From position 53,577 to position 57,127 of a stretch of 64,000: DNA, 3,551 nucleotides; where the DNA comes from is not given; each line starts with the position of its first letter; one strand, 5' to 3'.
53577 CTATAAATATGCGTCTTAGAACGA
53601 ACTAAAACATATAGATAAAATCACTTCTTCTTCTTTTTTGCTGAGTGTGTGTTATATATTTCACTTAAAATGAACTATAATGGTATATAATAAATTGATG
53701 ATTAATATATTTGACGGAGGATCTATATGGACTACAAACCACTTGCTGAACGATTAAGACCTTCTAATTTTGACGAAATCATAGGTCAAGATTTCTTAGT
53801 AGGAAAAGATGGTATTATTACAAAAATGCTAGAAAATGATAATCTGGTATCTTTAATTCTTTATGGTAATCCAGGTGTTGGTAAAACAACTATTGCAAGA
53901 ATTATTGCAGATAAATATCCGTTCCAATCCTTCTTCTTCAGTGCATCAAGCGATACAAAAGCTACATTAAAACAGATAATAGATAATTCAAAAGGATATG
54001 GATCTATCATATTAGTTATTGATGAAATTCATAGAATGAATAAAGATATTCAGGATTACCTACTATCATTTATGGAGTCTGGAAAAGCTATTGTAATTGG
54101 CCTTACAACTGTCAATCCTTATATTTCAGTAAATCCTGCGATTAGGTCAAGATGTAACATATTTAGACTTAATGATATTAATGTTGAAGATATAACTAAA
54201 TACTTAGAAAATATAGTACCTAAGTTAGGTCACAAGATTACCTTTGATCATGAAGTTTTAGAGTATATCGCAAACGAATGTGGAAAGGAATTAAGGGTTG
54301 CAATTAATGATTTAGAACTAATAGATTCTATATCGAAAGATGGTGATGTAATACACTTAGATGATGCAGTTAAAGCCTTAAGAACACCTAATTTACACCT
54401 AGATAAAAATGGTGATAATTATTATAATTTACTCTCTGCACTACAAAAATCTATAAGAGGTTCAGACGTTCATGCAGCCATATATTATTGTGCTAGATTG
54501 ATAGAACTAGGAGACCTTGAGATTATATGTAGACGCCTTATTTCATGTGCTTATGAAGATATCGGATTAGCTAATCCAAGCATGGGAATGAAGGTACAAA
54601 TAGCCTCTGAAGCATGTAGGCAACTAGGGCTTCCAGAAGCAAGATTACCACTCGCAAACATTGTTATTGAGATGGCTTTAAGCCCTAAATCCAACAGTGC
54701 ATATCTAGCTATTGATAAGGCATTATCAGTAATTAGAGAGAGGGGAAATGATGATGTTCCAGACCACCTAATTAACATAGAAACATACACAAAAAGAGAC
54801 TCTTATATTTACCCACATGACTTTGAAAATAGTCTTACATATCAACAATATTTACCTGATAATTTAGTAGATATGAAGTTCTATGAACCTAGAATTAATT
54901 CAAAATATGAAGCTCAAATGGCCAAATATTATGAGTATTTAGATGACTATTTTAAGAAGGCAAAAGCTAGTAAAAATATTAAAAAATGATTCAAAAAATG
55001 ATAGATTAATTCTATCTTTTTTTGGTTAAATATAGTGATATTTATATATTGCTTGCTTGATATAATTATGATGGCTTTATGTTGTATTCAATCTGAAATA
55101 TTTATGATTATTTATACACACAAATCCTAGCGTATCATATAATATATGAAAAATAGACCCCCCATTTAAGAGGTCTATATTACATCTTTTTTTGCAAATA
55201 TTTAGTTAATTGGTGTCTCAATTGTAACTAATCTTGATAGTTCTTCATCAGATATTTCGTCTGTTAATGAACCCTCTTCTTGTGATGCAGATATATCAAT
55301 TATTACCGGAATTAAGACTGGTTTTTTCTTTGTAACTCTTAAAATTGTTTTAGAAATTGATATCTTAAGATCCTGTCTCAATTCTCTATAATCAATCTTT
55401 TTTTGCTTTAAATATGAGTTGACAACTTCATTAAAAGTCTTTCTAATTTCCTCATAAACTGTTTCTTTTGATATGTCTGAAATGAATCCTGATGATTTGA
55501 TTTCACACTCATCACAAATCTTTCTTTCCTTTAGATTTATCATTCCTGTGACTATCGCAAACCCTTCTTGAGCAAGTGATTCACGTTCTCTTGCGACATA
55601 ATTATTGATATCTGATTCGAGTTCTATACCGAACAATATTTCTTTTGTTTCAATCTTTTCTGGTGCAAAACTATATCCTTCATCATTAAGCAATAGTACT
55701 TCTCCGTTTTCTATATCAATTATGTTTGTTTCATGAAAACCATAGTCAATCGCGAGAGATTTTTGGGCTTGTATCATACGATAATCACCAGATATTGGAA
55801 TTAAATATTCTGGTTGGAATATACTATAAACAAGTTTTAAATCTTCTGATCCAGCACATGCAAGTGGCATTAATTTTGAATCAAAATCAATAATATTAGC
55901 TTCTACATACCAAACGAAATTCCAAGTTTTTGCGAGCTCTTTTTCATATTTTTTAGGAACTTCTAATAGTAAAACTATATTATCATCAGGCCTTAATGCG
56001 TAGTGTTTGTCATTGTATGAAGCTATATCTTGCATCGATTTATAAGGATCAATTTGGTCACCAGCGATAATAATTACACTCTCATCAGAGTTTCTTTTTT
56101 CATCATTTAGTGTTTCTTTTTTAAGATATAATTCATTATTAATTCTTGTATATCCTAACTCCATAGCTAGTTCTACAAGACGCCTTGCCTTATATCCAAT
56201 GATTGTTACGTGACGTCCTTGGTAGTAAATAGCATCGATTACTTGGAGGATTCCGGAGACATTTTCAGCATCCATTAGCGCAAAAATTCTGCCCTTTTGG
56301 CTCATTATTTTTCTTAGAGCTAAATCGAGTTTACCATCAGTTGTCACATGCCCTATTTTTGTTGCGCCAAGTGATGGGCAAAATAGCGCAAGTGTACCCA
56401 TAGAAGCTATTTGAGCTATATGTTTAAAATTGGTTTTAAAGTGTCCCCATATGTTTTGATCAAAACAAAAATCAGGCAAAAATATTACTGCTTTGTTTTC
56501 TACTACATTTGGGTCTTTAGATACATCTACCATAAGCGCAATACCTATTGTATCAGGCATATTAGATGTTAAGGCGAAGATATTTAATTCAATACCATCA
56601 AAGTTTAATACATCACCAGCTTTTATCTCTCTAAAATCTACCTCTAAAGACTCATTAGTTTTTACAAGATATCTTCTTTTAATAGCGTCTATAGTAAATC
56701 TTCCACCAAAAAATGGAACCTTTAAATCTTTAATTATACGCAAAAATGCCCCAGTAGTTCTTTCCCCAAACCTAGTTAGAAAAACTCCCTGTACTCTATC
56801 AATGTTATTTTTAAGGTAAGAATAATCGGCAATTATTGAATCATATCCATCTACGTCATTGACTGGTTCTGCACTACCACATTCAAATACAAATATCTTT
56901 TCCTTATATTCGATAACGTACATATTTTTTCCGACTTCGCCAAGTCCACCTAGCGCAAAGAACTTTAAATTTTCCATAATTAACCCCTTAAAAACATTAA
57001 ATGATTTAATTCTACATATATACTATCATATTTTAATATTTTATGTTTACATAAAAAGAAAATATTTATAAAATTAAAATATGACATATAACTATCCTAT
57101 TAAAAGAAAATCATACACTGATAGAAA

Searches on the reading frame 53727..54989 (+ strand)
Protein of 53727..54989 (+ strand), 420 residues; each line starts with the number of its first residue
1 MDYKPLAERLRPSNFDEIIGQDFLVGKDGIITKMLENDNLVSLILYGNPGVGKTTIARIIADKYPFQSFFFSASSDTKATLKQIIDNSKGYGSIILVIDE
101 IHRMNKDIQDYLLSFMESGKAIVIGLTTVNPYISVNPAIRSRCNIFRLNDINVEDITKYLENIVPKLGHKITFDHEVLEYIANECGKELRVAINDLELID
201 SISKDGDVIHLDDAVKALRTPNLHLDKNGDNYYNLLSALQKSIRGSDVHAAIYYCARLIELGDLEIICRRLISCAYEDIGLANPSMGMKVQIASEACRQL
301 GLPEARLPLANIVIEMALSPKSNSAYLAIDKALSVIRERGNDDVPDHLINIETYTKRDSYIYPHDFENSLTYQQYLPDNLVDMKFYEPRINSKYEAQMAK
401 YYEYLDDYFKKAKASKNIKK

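Call 8: search_protein_families(library=pfam, proteins=[window:53727-54989:+], max_evalue=0.1)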
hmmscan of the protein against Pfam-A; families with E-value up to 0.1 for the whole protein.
window:53727-54989:+ (420 aa): 29 families (the best 25 are shown)
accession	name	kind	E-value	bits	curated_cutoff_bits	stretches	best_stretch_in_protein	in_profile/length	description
PF12002.13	MgsA_C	-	4.7e-53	179.9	27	1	245-405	1-166/167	MgsA AAA+ ATPase C terminal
PF16193.11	AAA_assoc_2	-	7.2e-16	58.7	34.3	1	169-244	3-81/81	AAA C-terminal domain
PF00004.35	AAA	-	3.2e-15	57.2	21.2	1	43-146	1-126/131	ATPase family associated with various cellular activities (AAA)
PF05496.18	RuvB_N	-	5.3e-13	49.5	27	1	10-124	1-117/159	Holliday junction DNA helicase RuvB P-loop domain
PF07728.20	AAA_5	-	1.3e-08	35.4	22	1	43-122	2-96/139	AAA domain (dynein-related subfamily)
PF13401.12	AAA_22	-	1.7e-08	35.3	27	2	43-81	8-47/130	AAA domain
PF20720.3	nSTAND3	-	1.7e-06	28.3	27.2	1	33-99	12-73/155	Novel STAND NTPase 3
PF13173.12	AAA_14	-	1.1e-05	25.9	27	1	43-128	5-97/129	AAA domain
PF00158.32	Sigma54_activat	-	3.4e-05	24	20.2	1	95-128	96-129/168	Sigma-54 interaction domain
PF13177.12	DNA_pol3_delta2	-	5.4e-05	23.7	27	1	95-151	104-160/161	DNA polymerase III, delta subunit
PF24883.2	NPHP3_N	-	0.00039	21.1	24.8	1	41-85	23-72/164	Nephrocystin 3, N-terminal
PF13238.12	AAA_18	-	0.00047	21.1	29.4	1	44-120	2-67/128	AAA domain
PF13191.12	AAA_16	-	0.00071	20.5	32.6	1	42-65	26-49/167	AAA ATPase domain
PF21960.2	RCF1-5-like_lid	-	0.00072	19.9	27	1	170-197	11-39/43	RCF1/5-like, AAA+ ATPase lid domain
PF14532.12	Sigma54_activ_2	-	0.00097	19.8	25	1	43-119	24-96/138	Sigma-54 interaction domain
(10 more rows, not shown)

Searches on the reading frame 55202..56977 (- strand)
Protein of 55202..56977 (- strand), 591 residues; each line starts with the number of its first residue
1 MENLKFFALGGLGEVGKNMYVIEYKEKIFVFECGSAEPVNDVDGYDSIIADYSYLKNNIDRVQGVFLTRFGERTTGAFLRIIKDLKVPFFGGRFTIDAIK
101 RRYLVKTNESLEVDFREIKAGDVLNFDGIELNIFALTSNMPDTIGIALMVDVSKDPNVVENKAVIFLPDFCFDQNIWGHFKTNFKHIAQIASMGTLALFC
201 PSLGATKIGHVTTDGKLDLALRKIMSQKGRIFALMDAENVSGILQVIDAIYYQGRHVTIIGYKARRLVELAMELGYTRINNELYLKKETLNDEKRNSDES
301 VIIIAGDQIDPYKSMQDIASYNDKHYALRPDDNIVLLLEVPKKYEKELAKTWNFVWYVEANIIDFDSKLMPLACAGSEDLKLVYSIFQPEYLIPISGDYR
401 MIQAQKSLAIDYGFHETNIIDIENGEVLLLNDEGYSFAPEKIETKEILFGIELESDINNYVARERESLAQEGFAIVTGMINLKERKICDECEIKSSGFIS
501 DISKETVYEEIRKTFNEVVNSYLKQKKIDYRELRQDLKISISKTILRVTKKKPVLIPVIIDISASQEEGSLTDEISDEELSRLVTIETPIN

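Call 8: search_protein_families(library=pfam, proteins=[window:55202-56977:-], max_evalue=0.1)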
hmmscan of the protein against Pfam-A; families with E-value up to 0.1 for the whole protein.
window:55202-56977:- (591 aa): 4 families
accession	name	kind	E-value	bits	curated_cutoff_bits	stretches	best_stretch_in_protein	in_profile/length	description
PF17770.6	RNase_J_C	-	3.8e-17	63.6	23.8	1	461-562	1-102/102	Ribonuclease J C-terminal domain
PF22505.1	RNase_J_b_CASP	-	1.1e-12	48.2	27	1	228-336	1-107/126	Ribonuclease J, beta-CASP domain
PF07521.17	RMMBL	-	0.0012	19.2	21.6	1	373-413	16-57/63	Zn-dependent metallo-hydrolase RNA specificity domain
PF14471.11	DUF4428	-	0.091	13.1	27.8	0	478-513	10-50/51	Domain of unknown function (DUF4428)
